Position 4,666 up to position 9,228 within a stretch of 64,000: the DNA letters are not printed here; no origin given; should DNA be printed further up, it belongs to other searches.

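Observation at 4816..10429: Giant STAND NTPase with a C-terminal PD-(D/E)xK-like nuclease, paired with an alpha/beta-hydrolase: candidate undescribed defence module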

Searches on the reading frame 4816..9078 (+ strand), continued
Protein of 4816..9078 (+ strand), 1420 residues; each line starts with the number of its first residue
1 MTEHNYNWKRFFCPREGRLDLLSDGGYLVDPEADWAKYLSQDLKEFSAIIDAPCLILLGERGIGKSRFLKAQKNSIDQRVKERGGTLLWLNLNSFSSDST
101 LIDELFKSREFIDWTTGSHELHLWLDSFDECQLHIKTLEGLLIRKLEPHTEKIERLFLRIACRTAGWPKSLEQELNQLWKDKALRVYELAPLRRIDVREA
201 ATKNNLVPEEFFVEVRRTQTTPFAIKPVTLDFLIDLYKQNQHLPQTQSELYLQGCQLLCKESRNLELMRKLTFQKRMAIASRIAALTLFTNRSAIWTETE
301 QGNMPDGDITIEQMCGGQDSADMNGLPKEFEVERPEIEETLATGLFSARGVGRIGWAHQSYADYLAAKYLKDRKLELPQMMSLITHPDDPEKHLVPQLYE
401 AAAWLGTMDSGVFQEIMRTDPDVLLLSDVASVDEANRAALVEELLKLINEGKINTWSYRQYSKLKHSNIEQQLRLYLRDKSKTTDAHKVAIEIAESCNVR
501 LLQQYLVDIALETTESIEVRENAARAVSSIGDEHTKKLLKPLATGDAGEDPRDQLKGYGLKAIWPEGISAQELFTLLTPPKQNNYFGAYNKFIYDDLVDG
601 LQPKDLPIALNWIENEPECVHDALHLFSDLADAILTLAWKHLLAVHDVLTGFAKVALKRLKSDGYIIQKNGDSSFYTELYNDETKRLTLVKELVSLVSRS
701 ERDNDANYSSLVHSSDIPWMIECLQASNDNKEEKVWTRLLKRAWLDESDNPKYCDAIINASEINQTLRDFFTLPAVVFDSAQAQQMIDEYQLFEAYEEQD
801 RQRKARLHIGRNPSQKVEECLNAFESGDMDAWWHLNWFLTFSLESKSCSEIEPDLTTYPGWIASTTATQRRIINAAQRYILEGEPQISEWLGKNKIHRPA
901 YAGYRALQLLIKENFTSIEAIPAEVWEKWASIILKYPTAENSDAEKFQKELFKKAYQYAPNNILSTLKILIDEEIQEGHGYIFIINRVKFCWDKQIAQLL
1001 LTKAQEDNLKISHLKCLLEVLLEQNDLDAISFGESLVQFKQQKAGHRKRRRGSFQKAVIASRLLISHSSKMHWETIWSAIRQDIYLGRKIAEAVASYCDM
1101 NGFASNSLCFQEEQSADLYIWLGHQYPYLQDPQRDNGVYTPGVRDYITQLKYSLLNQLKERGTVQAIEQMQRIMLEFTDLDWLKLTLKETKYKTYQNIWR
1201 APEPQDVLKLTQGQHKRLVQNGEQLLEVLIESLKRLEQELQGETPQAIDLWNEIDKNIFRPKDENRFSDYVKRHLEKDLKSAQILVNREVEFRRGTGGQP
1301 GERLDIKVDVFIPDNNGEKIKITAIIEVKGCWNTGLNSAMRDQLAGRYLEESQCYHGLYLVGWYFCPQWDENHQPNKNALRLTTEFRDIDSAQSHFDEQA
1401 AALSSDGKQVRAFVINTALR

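Call 47: find_related_loci(query=A4, collection=genome_contigs, flank=8000)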
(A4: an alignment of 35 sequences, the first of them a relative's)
Query A4 (1420 aa) in genome_contigs; peptide patterns used: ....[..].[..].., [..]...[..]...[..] (x = any residue, [..] = any of these).
600 stretches matched a pattern (row limit reached: there are more); 175 encode a relative of the query (tblastn E <= 1e-3); the best 80 are kept; 80 distinct loci.
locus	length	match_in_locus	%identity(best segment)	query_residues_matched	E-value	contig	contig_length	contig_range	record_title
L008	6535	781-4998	44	1-1420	0e+0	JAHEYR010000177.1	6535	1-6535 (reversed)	MAG: Bacteroidales bacterium isolate nzgw132 NODE_37251_length_6536_cov_5.370850, whole genome shotgun sequence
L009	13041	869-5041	44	1-1420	0e+0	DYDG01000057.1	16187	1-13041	MAG TPA_asm: Marinifilum sp. isolate IMS_BF-2 NODE_795_length_16220_cov_7.10096, whole genome shotgun sequence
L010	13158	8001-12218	43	1-1420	0e+0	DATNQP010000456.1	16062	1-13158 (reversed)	MAG TPA_asm: Leptolyngbyaceae cyanobacterium isolate SMAG_U16510 k141_631463, whole genome shotgun sequence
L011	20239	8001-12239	40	5-1420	0e+0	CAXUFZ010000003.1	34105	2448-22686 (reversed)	MAG TPA_asm: uncultured Rubrobacteraceae bacterium isolate public_SRR14722327_metawrap_bin.1 genome assembly, contig: pu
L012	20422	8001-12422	37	6-1420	0e+0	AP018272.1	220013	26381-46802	Cylindrospermum sp. NIES-4074 plasmid plasmid3 DNA, complete genome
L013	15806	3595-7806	38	1-1420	0e+0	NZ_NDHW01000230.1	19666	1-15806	Pseudanabaena sp. SR411 Contig_238, whole genome shotgun sequence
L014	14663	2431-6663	39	1-1419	0e+0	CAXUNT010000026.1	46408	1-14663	MAG TPA_asm: uncultured Armatimonadales bacterium isolate public_SRR14722125_metawrap_bin.1 genome assembly, contig: pub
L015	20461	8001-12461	37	6-1420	0e+0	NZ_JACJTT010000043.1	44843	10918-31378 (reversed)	Richelia sinica FACHB-800 contig43, whole genome shotgun sequence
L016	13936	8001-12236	37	6-1419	0e+0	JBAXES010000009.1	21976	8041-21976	MAG: Chloroflexales bacterium isolate ELA251 MAG251_9, whole genome shotgun sequence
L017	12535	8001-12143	38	6-1419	0e+0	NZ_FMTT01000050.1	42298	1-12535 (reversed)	Paenibacillus tianmuensis strain CGMCC 1.8946, whole genome shotgun sequence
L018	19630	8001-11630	41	1-1217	0e+0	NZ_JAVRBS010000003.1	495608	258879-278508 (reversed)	MAG: Nostoc sp. ChiVER01 contig_3, whole genome shotgun sequence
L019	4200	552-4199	40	1-1210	0e+0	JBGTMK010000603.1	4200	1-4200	MAG: Nostoc sp. isolate JTS-RE360 k141_7089942, whole genome shotgun sequence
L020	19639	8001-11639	40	1-1216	0e+0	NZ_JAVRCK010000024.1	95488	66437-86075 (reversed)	MAG: Nostoc sp. DedSLP03 contig_24, whole genome shotgun sequence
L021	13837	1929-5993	36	5-1411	0e+0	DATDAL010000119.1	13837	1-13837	MAG TPA_asm: Terrimicrobiaceae bacterium isolate SMAG_U95 k141_1544253, whole genome shotgun sequence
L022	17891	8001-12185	36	2-1420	0e+0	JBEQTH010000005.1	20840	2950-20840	MAG: Myxococcales bacterium isolate MAG_Dt_25 k247_114795, whole genome shotgun sequence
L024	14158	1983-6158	35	6-1420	0e+0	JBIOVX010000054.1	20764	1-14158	MAG: Thermoanaerobaculia bacterium isolate MAG097 k127_1853364, whole genome shotgun sequence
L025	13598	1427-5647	35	3-1420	0e+0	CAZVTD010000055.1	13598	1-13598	MAG TPA_asm: uncultured Planctomycetota bacterium isolate SRP167436_co1_127 genome assembly, contig: NODE_7441_length_13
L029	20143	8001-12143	34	1-1418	0e+0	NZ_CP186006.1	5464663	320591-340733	Paenibacillus sp. EC2-1 chromosome, complete genome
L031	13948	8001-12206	39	5-1420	0e+0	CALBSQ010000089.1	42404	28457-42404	MAG TPA_asm: uncultured Chloroflexi bacterium isolate SRR5457059_bin.8_CONCOCT_v1.1_MAG genome assembly, contig: ERZ7950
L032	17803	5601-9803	35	5-1420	0e+0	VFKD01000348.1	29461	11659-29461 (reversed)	MAG: bacterium isolate Bin_57_9 c_000000219928, whole genome shotgun sequence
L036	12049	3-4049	34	53-1420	0e+0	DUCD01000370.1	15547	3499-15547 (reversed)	MAG TPA_asm: Verrucomicrobiales bacterium isolate UWMA-0320 NODE_5019_length_15547_cov_0.094705, whole genome shotgun se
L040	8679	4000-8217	35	1-1420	0e+0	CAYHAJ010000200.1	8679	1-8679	MAG TPA_asm: uncultured Pirellulales bacterium isolate ERP119294_co2_505 genome assembly, contig: k141_2446532, whole ge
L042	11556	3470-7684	32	6-1405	0e+0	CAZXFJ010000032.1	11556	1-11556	MAG TPA_asm: uncultured Gammaproteobacteria bacterium isolate SRP292972_co1_15 genome assembly, contig: NODE_2326_length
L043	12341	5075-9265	32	5-1420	0e+0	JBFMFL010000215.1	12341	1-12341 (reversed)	MAG: Gemmatimonadota bacterium isolate MAG270 MAG270_215, whole genome shotgun sequence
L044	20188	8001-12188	32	4-1416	0e+0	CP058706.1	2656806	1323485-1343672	MAG: Coxiellaceae bacterium isolate SSA3 chromosome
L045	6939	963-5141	32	7-1420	0e+0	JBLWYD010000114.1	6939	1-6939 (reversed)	MAG: Bacteroidota bacterium isolate EA25-02 A25maxbin.007RE.5K@114, whole genome shotgun sequence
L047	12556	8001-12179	31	7-1420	0e+0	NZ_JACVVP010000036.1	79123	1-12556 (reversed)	Flammeovirga sp. EKP202 NODE_36_length_79123_cov_135.153822, whole genome shotgun sequence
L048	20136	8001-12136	35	1-1420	0e+0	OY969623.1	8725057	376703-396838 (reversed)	MAG: uncultured Gemmataceae bacterium isolate MFD06742.bin.c.1 genome assembly, chromosome: 1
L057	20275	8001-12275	38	5-1420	0e+0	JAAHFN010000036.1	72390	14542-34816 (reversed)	MAG: Oscillatoria sp. SIO1A7 1A7_NODE_36, whole genome shotgun sequence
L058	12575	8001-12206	31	1-1418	5e-172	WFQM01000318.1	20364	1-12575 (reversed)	MAG: Gammaproteobacteria bacterium isolate S013_42 k151_79442, whole genome shotgun sequence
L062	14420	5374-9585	36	5-1420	0e+0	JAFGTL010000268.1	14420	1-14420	MAG: Candidatus Hydrogenedentota bacterium isolate Zod_Metabat.968 k87_4838202, whole genome shotgun sequence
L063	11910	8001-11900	31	1-1310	2e-170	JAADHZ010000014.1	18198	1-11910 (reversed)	MAG: Gammaproteobacteria bacterium isolate M_MetaBat.225 contig-127_4515, whole genome shotgun sequence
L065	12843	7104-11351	29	1-1419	3e-163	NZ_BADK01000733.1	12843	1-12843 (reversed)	Azospirillum sp. B506, whole genome shotgun sequence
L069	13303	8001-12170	30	1-1420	4e-157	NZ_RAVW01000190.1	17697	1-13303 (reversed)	Corallococcus exercitus strain AB043A NODE_190_17697_cov_10.0234_ID_16753, whole genome shotgun sequence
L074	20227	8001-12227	32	6-1420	0e+0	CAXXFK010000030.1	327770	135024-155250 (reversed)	MAG: Sedimentisphaerales bacterium isolate b913d1aa-c6fb-43ae-b699-25cabd59f994 genome assembly, contig: contig_30, whol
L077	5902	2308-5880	29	2-1199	1e-130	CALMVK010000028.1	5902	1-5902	MAG TPA_asm: uncultured Granulicella sp. isolate SRR13685131_bin.15_CONCOCT_v1.1_MAG genome assembly, contig: NODE_2642_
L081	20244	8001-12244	34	7-1420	0e+0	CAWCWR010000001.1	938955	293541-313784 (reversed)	MAG: uncultured Phycisphaeraceae bacterium isolate MFD03250.bin.2.15 genome assembly, contig: contig_10094, whole genome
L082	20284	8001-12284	40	1-1420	0e+0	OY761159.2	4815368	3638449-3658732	MAG: Candidatus Binatia bacterium isolate a3054953-5fa8-48fb-90a5-e173aac96f7a genome assembly, chromosome: 1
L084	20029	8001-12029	28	22-1398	9e-136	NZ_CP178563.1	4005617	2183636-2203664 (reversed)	Brevibacterium sp. GP-SGM9 chromosome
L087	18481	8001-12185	31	6-1420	0e+0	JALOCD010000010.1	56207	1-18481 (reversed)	MAG: Prolixibacteraceae bacterium isolate SO_2017_LW4 bin 38 scaffold_1472_c1_LW137-91_2017, whole genome shotgun sequen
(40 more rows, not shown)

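Call 55: search_protein_families(library=pfam, proteins=[P0013, P0080], max_evalue=10)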
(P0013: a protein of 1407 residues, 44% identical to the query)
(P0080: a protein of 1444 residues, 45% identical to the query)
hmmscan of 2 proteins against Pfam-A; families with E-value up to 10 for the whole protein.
P0013 (1407 aa): 7 families
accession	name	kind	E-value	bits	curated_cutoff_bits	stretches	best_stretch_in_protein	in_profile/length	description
PF13401.12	AAA_22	-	0.0058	17.4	27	1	53-109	7-59/130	AAA domain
PF13191.12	AAA_16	-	0.019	15.9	32.6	1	51-86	24-63/167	AAA ATPase domain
PF05729.18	NACHT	-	0.049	13.9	26.7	1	54-182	3-144/167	NACHT domain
PF03130.22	HEAT_PBS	-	0.078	14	20.9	1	520-540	2-22/27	PBS lyase HEAT-like repeat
PF24883.2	NPHP3_N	-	0.1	13.2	24.8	1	97-147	105-152/164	Nephrocystin 3, N-terminal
PF13646.12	HEAT_2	-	0.14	12.9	27.7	1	487-543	17-71/88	HEAT repeats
PF00004.35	AAA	-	0.17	12.7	21.2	1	55-131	2-70/131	ATPase family associated with various cellular activities (AAA)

P0080 (1444 aa): 6 families
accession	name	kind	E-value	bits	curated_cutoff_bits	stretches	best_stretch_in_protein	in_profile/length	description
PF12836.13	HHH_3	-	6.7e-13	49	27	1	1385-1442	4-65/65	Helix-hairpin-helix motif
PF00633.29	HHH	-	0.00019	21.6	24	1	1388-1413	4-29/30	Helix-hairpin-helix motif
PF06514.17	PsbU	-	0.0021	18.5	24.5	1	1381-1442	8-73/93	Photosystem II 12 kDa extrinsic protein (PsbU)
PF14520.12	HHH_5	-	0.0042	18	27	1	1391-1413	31-53/57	Helix-hairpin-helix domain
PF13401.12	AAA_22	-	0.045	14.5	27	1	37-126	9-92/130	AAA domain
PF11976.14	Rad60-SLD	-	0.05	13.9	23.8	1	202-238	13-51/72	Ubiquitin-2 like Rad60 SUMO-like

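Call 58: search_dna_similar(query=window:4816-9075:+, collection=plasmids, mode=protein, max_evalue=0.00001, max_rows=40)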
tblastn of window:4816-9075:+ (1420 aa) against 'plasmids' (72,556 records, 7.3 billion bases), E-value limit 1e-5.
Records with a match: 26; places in all: 26; records where one place covers at least 80% of the query: 14.
Best place of each record, by identity: <60% 26.
By first word of the organism name: Rhizobium 5; Bradyrhizobium 4; Bacillus 3; Rhodococcus 3; Dolichospermum 1; Nostoc 1; Sinorhizobium 1; Kitasatospora 1; Streptomyces 1; Vibrio 1; and 5 more.
By predicted mobility (MOB-suite, as given by PLSDB): conjugative 11; non-mobilizable 10; mobilizable 5.
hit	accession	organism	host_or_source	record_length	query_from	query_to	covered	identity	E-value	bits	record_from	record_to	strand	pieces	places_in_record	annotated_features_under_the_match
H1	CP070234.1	Dolichospermum sp. DET69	freshwater metagenome,metagenomic ...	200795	1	1420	100%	39.1%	0e+0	919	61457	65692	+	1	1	hypothetical protein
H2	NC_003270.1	Nostoc sp. PCC 7120 = FACHB-418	-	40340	6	1221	86%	39.4%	0e+0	844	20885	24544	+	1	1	hypothetical protein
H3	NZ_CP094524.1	Bradyrhizobium sp. ISRA443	Arachis hypogaea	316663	5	1403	99%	29.9%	3e-162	550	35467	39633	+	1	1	hypothetical protein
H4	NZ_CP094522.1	Bradyrhizobium sp. ISRA437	Arachis hypogaea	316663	5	1403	99%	29.9%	3e-162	550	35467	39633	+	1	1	hypothetical protein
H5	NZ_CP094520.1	Bradyrhizobium sp. ISRA436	Arachis hypogaea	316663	5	1403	99%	29.9%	3e-162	550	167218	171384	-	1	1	hypothetical protein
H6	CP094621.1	Bradyrhizobium sp. ISRA435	Arachis hypogaea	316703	17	1403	98%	29.1%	2e-128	531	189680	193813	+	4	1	hypothetical protein (x3)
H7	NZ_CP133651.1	Bacillus cereus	-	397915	1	1420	82%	32.1%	3e-74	534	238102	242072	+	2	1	hypothetical protein (x2)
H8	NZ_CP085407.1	Bacillus bombysepticus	single cell,soil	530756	1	1420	82%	31.9%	6e-72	529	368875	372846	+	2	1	hypothetical protein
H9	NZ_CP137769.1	Bacillus cereus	Passiflora edulis Sims,Pure ...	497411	1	1420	82%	31.5%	2e-73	526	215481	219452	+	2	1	hypothetical protein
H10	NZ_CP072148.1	Rhizobium sp. K1/93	Himalayan blackberry,cell culture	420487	5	1173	82%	24.6%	2e-70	270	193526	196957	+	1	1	glycosyltransferase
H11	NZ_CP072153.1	Rhizobium sp. K15/93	Himalayan blackberry,cell culture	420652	5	1173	82%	24.6%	2e-70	270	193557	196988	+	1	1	glycosyltransferase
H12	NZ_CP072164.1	Rhizobium sp. B21/90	Himalayan blackberry,cell culture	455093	5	1173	82%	24.6%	2e-70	270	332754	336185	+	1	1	glycosyltransferase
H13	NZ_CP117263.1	Rhizobium tumorigenes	Rubus sp.,pure bacterial culture,Aerial ...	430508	5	1173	82%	24.6%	5e-70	268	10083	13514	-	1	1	glycosyltransferase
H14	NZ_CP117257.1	Rhizobium tumorigenes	Rubus sp.,pure bacterial culture,Aerial ...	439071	5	1173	82%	24.6%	5e-70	268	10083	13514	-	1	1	glycosyltransferase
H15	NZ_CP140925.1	Sinorhizobium medicae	Medicago lupulina,whole organism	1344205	49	1173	64%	26.1%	5e-36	262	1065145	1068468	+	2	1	record has no annotation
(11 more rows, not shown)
